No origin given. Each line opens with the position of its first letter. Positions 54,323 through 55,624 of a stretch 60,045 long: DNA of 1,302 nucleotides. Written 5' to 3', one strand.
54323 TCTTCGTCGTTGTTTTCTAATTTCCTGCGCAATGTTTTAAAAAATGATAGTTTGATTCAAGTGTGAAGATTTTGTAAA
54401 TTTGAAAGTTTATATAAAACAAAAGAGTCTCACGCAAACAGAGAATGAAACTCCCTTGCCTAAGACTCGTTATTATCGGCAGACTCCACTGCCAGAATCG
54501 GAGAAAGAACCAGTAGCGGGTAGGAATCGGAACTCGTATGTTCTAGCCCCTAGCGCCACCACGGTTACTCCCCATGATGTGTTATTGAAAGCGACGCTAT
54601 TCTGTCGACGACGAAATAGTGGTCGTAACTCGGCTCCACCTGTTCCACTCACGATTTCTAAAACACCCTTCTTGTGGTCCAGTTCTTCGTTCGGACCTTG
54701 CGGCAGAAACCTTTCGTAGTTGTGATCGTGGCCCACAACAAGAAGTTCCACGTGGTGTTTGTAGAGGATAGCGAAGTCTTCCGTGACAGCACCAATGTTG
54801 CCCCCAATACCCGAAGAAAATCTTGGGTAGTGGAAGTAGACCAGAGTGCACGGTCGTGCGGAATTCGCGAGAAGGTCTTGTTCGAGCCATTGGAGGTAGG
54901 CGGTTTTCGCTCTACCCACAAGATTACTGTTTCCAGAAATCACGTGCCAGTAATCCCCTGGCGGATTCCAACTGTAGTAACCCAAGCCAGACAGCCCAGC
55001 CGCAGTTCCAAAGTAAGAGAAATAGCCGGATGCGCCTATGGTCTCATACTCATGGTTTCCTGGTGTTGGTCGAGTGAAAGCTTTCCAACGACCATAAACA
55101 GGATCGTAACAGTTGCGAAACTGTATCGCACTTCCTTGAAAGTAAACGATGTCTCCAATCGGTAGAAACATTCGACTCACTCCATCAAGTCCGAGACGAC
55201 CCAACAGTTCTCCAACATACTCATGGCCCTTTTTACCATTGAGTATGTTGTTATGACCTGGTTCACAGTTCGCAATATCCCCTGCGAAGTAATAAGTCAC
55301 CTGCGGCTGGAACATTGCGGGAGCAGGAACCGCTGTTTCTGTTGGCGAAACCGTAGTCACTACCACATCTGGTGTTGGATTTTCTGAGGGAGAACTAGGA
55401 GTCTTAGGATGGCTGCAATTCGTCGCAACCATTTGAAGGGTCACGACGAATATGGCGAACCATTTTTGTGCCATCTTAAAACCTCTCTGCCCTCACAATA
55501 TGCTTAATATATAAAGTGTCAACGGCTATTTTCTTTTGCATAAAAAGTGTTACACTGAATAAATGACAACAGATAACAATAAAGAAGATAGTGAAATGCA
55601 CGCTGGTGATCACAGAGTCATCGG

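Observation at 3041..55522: About ten GC-rich, SD-bearing 'moron-like' transcription units embedded in an SD-less AT-rich housekeeping backbone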

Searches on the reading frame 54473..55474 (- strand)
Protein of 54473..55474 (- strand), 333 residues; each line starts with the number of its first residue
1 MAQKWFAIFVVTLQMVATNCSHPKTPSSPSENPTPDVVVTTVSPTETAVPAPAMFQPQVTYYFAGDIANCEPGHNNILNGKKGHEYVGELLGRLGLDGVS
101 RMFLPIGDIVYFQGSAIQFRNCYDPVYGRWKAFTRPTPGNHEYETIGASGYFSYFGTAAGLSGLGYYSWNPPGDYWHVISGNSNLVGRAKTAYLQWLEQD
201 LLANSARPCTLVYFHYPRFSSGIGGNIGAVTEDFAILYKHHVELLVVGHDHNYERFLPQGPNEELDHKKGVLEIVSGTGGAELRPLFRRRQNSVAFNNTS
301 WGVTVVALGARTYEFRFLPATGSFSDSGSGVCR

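Call 12: search_protein_families(library=pfam, max_evalue=0.1, proteins=[window:54473-55474:-])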
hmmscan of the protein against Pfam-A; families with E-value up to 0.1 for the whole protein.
window:54473-55474:- (333 aa): 1 family
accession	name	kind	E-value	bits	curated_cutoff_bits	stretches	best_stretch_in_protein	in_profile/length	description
PF00149.33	Metallophos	-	5.2e-08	34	21.5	1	80-253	11-191/191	Calcineurin-like phosphoesterase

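Call 20: find_encoding_contigs(protein=window:54473-55474:-, flank=10000, max_places=6)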
Protein window:54473-55474:- (333 aa): 7 contigs read that carry it; 6 places shown.
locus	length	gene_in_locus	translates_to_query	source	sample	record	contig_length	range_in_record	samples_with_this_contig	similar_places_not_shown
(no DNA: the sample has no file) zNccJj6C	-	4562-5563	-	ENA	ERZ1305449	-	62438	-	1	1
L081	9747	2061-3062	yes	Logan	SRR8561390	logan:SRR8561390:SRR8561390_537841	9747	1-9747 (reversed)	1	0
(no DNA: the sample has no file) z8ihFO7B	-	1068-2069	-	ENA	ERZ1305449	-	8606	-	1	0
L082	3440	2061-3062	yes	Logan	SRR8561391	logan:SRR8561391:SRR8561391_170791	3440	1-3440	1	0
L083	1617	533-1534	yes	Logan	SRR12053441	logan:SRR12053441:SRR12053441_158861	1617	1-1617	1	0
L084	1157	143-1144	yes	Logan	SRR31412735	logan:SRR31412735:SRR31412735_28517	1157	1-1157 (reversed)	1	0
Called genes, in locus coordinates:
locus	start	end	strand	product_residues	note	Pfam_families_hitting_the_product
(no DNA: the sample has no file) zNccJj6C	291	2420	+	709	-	PF02518:HATPase_c, PF00204:DNA_gyraseB, PF01751:Toprim, PF00986:DNA_gyraseB_C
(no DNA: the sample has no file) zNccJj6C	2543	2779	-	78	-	PF04024:PspC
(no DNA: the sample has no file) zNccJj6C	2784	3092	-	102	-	PF10049:DUF2283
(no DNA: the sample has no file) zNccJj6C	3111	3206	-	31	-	PF14076:DUF4258 (weak)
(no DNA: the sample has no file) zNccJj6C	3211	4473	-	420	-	PF00587:tRNA-synt_2b, PF03129:HGTP_anticodon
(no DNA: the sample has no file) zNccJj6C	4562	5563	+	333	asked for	PF00149:Metallophos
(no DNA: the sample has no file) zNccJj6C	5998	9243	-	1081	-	PF02811:PHP, PF07733:DNA_pol3_alpha, PF17657:DNA_pol3_finger, PF14579:HHH_6, PF01336:tRNA_anti-codon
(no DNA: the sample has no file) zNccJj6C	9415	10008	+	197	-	PF01351:RNase_HII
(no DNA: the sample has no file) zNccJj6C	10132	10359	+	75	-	PF01783:Ribosomal_L32p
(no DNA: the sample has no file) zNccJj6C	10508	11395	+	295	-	PF01029:NusB, PF00293:NUDIX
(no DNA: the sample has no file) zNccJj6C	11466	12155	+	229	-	PF22935:RM44_endonuclase, PF14622:Ribonucleas_3_3, PF00636:Ribonuclease_3, PF00035:dsrm, PF22892:DSRM_MRPL44 (weak)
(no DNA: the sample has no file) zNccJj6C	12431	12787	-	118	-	-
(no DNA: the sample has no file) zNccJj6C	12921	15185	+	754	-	PF02463:SMC_N, PF13175:AAA_15, PF13476:AAA_23, PF13304:AAA_21 (weak)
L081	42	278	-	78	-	PF04024:PspC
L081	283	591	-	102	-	PF10049:DUF2283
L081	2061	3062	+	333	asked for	PF00149:Metallophos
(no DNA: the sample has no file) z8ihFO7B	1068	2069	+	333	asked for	PF00149:Metallophos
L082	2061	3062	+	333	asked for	PF00149:Metallophos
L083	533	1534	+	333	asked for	PF00149:Metallophos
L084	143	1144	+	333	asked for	PF00149:Metallophos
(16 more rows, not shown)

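Call 21: find_homologous_proteins(query=window:54473-55474:-, max_evalue=0.00001)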
Query window:54473-55474:- (333 aa): 734 proteins with E <= 0.00001 among 6079 candidates; the best 120 are listed.
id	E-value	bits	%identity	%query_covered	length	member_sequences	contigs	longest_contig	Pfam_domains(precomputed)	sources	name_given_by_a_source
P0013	8.0e-232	787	100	100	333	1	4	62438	PF00149.34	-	-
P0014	2.2e-114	400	58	93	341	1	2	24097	PF00149.34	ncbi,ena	-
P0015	1.3e-102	362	57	87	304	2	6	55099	PF00149.34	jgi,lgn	jgi:hypothetical protein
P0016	4.1e-100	354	50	100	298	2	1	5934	PF00149.34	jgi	jgi:hypothetical protein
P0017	1.5e-93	332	54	84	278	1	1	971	PF00149.34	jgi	jgi:3',5'-cyclic AMP phosphodiesterase CpdA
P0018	3.7e-90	321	53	85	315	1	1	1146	PF00149.34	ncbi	-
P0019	2.5e-80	288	55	74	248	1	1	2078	PF00149.34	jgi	jgi:hypothetical protein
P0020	1.9e-62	230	46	81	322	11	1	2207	PF00149.34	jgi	jgi:hypothetical protein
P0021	2.3e-62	229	45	82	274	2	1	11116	PF00149.34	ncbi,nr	ncbi:MAG TPA: metallophosphoesterase [Noviherbaspirillum sp.]|nr:metallophosphoesterase [Noviherbasp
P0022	2.7e-62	229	45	81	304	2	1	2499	PF00149.34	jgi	jgi:hypothetical protein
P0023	3.3e-62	229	41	98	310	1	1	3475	PF00149.34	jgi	jgi:hypothetical protein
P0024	1.7e-61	227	44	86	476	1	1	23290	PF02369.23,PF00149.34,PF22359.3,PF02368.25,PF26918.1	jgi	jgi:Big-like domain-containing protein/calcineurin-like phosphoesterase family protein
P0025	2.8e-61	226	46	81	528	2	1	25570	PF22352.3,PF00801.27,PF17963.8,PF18911.7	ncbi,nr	ncbi:MAG: hypothetical protein DMD43_00075 [Gemmatimonadetes bacterium]|nr:MAG: hypothetical protein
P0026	2.9e-61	226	46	81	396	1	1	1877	PF00149.34,PF02368.25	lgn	-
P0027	3.5e-61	225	44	81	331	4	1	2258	PF00149.34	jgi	jgi:calcineurin-like phosphoesterase family protein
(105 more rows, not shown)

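Call 22: find_encoding_contigs(protein=P0014, flank=6000, max_places=2)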
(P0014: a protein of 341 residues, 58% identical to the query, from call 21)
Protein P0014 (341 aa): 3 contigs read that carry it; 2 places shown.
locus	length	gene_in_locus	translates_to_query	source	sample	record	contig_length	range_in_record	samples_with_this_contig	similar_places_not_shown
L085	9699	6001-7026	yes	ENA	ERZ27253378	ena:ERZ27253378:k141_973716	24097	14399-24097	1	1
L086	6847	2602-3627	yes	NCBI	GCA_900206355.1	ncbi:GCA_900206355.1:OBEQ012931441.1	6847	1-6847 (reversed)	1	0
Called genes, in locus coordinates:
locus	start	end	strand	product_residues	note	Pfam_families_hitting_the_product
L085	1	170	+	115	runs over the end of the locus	PF04020:Phage_holin_4_2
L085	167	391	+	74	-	PF03840:SecG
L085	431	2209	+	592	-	PF00496:SBP_bac_5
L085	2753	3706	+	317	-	PF01380:SIS (weak), PF10432:bact-PGI_C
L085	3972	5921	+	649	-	PF00753:Lactamase_B, PF12706:Lactamase_B_2, PF22505:RNase_J_b_CASP, PF07521:RMMBL (weak), PF17770:RNase_J_C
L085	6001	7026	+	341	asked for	PF00149:Metallophos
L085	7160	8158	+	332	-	PF00579:tRNA-synt_1b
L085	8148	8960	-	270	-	PF08282:Hydrolase_3, PF03332:PMM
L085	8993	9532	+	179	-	PF00293:NUDIX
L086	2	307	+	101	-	?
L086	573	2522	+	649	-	PF00753:Lactamase_B, PF12706:Lactamase_B_2, PF22505:RNase_J_b_CASP, PF07521:RMMBL (weak), PF17770:RNase_J_C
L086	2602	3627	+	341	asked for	PF00149:Metallophos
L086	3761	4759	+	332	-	PF00579:tRNA-synt_1b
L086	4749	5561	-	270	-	PF08282:Hydrolase_3, PF03332:PMM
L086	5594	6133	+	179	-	PF00293:NUDIX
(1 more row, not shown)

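Call 23: find_encoding_contigs(protein=P0015, flank=6000, max_places=2)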
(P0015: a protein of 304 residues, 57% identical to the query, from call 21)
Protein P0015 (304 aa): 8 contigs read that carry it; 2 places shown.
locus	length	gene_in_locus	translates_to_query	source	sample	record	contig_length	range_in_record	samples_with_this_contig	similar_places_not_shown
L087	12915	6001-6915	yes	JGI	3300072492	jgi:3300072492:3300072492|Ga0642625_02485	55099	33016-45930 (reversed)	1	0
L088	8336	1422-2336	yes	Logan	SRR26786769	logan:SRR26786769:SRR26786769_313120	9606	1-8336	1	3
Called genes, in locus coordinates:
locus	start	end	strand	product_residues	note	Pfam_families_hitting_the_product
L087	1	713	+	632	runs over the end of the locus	PF03483:B3_4, PF03484:B5, PF17759:tRNA_synthFbeta, PF03147:FDX-ACB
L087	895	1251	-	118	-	-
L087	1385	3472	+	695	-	PF02518:HATPase_c, PF00204:DNA_gyraseB, PF01751:Toprim, PF00986:DNA_gyraseB_C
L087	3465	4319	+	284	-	-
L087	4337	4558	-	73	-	PF04024:PspC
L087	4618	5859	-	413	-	PF00587:tRNA-synt_2b, PF03129:HGTP_anticodon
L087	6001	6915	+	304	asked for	PF00149:Metallophos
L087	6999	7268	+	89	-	-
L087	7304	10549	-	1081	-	PF02811:PHP, PF07733:DNA_pol3_alpha, PF17657:DNA_pol3_finger, PF14579:HHH_6, PF01336:tRNA_anti-codon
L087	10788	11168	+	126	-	-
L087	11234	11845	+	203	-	PF01351:RNase_HII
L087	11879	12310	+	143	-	PF00293:NUDIX (weak)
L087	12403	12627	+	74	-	PF01783:Ribosomal_L32p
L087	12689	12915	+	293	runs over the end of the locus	PF01029:NusB, PF00293:NUDIX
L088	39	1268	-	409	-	PF00587:tRNA-synt_2b, PF03129:HGTP_anticodon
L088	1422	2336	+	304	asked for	PF00149:Metallophos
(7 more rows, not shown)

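Call 33: search_protein_families(library=ncbifam, max_evalue=0.01, proteins=[window:54473-55474:-])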
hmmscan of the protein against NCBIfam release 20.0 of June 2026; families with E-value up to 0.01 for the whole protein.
window:54473-55474:- (333 aa): 0 families
